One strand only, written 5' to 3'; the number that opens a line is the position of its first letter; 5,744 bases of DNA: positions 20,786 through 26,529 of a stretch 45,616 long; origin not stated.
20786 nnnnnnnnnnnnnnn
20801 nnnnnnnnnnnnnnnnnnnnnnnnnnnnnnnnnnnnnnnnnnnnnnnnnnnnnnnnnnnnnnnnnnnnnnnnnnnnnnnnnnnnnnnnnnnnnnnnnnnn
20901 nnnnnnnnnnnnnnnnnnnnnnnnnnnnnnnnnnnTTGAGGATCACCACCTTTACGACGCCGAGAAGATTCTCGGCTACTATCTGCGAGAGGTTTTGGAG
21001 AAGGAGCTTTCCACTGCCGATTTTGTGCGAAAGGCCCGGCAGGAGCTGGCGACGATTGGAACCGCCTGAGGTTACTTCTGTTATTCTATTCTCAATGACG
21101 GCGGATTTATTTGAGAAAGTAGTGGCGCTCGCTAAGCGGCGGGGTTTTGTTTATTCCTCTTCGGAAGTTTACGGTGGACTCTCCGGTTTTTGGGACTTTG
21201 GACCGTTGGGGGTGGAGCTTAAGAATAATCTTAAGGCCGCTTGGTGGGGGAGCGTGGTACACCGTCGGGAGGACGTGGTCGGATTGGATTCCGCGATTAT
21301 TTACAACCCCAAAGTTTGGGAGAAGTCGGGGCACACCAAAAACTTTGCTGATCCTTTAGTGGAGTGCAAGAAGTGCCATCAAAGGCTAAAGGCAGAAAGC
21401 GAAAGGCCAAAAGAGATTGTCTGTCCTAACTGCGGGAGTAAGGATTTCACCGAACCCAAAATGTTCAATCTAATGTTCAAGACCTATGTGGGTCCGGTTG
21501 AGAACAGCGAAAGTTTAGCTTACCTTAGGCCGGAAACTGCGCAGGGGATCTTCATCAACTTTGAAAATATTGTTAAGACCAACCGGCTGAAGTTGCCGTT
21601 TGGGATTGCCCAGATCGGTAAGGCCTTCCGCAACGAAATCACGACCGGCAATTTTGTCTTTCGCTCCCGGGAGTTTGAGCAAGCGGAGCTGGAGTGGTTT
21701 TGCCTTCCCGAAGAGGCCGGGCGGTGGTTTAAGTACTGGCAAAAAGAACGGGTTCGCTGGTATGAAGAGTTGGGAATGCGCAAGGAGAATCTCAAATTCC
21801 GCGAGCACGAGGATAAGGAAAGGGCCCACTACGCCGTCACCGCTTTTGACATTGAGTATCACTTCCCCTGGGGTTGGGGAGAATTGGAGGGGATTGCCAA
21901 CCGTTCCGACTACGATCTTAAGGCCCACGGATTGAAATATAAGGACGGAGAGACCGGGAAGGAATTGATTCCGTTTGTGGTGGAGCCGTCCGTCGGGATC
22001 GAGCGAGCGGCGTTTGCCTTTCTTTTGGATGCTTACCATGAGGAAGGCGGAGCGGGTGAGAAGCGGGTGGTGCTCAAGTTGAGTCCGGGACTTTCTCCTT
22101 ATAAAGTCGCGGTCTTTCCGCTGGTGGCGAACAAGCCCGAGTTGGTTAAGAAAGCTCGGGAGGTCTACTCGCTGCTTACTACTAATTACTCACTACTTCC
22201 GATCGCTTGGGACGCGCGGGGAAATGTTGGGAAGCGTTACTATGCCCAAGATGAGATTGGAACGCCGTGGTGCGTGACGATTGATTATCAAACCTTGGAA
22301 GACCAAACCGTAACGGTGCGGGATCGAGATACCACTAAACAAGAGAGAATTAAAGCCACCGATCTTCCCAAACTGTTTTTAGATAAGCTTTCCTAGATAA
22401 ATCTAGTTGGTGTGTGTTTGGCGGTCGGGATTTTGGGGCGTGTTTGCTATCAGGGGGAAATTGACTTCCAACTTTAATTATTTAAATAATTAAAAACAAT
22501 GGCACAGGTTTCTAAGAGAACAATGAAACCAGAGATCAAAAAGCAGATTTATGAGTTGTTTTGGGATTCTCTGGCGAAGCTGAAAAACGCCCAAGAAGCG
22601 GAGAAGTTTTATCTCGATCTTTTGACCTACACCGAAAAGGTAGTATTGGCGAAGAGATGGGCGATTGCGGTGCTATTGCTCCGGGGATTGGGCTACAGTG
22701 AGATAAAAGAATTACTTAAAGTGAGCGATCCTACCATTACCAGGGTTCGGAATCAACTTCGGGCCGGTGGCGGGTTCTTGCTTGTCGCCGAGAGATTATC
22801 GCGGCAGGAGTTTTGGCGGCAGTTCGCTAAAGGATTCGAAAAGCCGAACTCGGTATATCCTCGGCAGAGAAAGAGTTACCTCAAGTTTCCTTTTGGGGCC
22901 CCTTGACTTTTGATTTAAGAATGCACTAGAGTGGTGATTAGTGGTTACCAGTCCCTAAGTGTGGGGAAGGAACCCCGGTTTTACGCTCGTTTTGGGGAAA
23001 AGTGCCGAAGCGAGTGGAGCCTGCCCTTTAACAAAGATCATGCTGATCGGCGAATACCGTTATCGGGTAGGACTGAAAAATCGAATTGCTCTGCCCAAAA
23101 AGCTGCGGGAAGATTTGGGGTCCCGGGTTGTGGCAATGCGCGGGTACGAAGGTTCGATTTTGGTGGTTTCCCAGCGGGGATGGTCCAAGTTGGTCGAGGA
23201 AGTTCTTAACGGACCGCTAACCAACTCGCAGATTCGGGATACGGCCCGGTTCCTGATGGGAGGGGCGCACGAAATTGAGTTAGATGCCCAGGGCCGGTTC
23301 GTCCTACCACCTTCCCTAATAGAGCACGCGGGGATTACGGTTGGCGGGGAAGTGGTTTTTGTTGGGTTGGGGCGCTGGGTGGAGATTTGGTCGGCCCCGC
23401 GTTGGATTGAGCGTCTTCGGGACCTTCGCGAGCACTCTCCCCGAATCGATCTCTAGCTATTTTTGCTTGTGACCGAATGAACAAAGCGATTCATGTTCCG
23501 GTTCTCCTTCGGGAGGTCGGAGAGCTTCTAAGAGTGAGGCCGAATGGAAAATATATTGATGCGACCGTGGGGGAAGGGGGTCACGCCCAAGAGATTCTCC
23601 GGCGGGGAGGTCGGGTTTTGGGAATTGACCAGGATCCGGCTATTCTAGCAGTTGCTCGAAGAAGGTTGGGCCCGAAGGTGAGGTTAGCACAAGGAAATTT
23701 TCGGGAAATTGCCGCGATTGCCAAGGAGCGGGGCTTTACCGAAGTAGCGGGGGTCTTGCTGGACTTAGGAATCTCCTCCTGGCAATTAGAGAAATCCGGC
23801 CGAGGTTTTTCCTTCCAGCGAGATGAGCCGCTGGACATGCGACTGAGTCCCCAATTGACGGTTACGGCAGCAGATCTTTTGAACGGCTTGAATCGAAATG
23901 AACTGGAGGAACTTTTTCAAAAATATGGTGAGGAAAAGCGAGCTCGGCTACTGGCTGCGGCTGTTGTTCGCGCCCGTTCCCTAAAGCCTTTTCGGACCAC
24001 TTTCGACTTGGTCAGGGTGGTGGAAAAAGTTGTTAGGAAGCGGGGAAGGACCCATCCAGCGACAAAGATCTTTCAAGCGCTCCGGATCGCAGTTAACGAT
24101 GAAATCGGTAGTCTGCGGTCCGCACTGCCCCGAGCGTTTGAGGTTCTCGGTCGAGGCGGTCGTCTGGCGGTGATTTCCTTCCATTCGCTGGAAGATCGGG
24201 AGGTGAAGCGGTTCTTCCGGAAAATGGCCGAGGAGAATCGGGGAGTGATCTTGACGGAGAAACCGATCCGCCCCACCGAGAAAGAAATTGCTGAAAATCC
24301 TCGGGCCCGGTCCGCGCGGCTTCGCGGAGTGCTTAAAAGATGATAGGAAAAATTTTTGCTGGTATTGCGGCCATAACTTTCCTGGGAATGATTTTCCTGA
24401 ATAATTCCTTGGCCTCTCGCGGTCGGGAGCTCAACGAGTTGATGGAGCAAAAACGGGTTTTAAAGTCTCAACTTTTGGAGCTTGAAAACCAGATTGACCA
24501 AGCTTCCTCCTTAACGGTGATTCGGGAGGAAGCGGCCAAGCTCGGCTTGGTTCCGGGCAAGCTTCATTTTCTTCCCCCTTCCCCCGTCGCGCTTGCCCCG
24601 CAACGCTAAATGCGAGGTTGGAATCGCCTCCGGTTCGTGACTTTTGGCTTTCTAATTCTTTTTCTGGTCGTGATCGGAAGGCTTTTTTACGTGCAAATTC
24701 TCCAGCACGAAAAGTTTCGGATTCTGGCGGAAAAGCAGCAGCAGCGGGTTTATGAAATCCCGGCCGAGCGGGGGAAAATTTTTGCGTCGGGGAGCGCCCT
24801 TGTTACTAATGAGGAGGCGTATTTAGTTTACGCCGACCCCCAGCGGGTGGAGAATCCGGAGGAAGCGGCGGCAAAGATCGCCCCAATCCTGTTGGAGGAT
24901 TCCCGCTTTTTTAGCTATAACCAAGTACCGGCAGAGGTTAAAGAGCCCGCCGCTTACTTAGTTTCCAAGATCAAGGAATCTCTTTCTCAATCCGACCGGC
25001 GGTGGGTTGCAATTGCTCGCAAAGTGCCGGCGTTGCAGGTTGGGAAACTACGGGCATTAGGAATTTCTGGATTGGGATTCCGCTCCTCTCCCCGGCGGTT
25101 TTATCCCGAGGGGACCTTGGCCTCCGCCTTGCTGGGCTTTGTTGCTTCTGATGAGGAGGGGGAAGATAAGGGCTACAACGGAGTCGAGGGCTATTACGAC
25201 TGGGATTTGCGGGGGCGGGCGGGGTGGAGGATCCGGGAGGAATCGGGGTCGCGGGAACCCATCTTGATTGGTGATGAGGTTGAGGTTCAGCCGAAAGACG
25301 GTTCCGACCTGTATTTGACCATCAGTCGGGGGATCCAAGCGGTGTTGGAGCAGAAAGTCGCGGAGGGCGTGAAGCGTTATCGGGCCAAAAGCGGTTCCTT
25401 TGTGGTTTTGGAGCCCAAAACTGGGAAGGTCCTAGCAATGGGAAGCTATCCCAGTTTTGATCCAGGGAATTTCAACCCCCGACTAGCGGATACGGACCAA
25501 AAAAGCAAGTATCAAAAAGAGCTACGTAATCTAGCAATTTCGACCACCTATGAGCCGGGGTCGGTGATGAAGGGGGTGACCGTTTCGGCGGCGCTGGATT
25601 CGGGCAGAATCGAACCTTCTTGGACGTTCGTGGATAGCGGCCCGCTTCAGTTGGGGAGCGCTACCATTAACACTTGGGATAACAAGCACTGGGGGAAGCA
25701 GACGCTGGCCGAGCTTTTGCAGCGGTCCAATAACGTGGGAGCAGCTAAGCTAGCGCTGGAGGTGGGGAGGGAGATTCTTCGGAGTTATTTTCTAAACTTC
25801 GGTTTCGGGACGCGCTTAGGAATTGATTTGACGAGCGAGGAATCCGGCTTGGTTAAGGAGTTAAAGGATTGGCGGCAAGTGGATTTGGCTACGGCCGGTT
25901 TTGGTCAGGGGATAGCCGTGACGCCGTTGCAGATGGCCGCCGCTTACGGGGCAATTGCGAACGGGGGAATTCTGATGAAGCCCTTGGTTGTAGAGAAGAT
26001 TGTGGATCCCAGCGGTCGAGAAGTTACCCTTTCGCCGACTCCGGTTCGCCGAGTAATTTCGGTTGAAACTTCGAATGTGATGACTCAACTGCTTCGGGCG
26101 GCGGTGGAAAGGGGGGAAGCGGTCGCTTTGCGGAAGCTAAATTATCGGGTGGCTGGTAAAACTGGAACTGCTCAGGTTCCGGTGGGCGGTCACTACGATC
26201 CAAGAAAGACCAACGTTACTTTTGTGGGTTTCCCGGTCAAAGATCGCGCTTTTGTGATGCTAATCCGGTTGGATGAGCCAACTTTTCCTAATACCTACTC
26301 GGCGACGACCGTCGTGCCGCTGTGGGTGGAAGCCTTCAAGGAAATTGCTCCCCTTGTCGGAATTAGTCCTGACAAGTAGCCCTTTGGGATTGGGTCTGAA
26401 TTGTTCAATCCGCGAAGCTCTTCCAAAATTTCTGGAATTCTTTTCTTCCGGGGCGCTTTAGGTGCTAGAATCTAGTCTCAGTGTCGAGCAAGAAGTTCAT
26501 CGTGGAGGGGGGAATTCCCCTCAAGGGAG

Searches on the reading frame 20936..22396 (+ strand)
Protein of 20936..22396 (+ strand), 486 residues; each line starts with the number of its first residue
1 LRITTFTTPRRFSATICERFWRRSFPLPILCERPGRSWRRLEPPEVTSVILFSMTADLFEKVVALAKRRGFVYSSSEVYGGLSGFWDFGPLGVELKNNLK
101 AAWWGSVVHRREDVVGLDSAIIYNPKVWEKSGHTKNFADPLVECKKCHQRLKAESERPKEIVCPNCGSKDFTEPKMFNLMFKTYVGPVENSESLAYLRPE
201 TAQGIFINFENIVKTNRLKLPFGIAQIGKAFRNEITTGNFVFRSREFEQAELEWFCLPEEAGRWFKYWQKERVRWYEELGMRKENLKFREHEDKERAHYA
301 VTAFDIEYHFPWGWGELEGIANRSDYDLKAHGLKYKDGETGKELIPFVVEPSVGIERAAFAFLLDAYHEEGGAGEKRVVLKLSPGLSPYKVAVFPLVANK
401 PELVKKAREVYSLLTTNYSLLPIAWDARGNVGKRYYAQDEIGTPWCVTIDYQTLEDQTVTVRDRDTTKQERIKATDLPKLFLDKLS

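Call 4: search_protein_families(library=pfam, proteins=[window:20936-22396:+], max_evalue=0.01)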
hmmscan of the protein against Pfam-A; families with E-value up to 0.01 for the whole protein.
window:20936-22396:+ (486 aa): 3 families
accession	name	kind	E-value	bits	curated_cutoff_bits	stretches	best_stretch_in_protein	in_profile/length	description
PF03129.25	HGTP_anticodon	-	4.3e-17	62.5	21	1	390-481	1-91/94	Anticodon binding domain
PF00587.30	tRNA-synt_2b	-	3.6e-13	50.4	29.3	1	193-358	9-171/179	tRNA synthetase class II core domain (G, H, P, S and T)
PF01155.25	HypA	-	0.0071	16.8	28.9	0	141-171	70-97/112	Hydrogenase/urease nickel incorporation, metallochaperone, hypA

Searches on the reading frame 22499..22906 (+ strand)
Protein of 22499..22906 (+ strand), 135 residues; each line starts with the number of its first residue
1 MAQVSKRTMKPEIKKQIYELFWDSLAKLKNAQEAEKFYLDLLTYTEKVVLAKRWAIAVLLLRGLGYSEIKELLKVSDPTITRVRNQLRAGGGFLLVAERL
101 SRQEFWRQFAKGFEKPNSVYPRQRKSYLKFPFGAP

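Call 4: search_protein_families(library=pfam, proteins=[window:22499-22906:+], max_evalue=0.01)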
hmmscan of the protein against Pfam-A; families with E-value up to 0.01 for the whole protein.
window:22499-22906:+ (135 aa): 3 families
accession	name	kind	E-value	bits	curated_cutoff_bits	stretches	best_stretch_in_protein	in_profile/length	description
PF01371.25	Trp_repressor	-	1.4e-14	54.3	27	1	19-90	4-76/88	Trp repressor protein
PF13384.12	HTH_23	-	1.9e-05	24.7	24.6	1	50-91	4-45/50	Homeodomain-like domain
PF03909.22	BSD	-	0.0088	16.5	24.6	0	67-109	11-45/58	BSD domain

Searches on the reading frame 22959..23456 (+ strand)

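Call 4: search_protein_families(library=pfam, proteins=[window:22959-23456:+], max_evalue=0.01)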
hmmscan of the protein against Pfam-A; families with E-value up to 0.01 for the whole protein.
window:22959-23456:+ (165 aa): 2 families
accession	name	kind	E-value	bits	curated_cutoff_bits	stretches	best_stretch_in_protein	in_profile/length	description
PF02381.23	MraZ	-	1.9e-21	76.3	23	2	100-155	2-55/72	MraZ protein, putative antitoxin-like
PF04014.23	MazE_antitoxin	-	0.0029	18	24.7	0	38-72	5-43/48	Antidote-toxin recognition MazE, bacterial antitoxin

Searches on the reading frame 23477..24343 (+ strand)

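Call 4: search_protein_families(library=pfam, proteins=[window:23477-24343:+], max_evalue=0.01)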
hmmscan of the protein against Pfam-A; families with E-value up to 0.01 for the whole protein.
window:23477-24343:+ (288 aa): 5 families
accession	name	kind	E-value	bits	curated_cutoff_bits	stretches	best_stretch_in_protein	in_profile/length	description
PF01795.25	Methyltransf_5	-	2.1e-96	323.5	27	1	4-285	2-306/309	MraW methylase family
PF13649.12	Methyltransf_25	-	3.8e-07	31.1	27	1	28-79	3-59/97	Methyltransferase domain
PF01728.25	FtsJ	-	0.00012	22.5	24.1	1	18-98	16-100/181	FtsJ-like methyltransferase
PF08241.18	Methyltransf_11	-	0.00022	22.3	21.2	1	28-78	2-54/95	Methyltransferase domain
PF13847.12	Methyltransf_31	-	0.0013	18.8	27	0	23-78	4-66/145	Methyltransferase domain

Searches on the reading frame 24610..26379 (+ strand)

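Call 5: search_protein_families(library=pfam, proteins=[window:24610-26379:+], max_evalue=0.001)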
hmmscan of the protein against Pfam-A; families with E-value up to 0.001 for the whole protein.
window:24610-26379:+ (589 aa): 2 families
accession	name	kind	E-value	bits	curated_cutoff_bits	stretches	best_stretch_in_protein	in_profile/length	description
PF00905.27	Transpeptidase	-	1.1e-67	228.8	22.1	1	262-563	1-285/299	Penicillin binding protein transpeptidase domain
PF03717.20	PBP_dimer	-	1.3e-16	61.9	24.4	1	50-210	2-168/180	Penicillin-binding Protein dimerisation domain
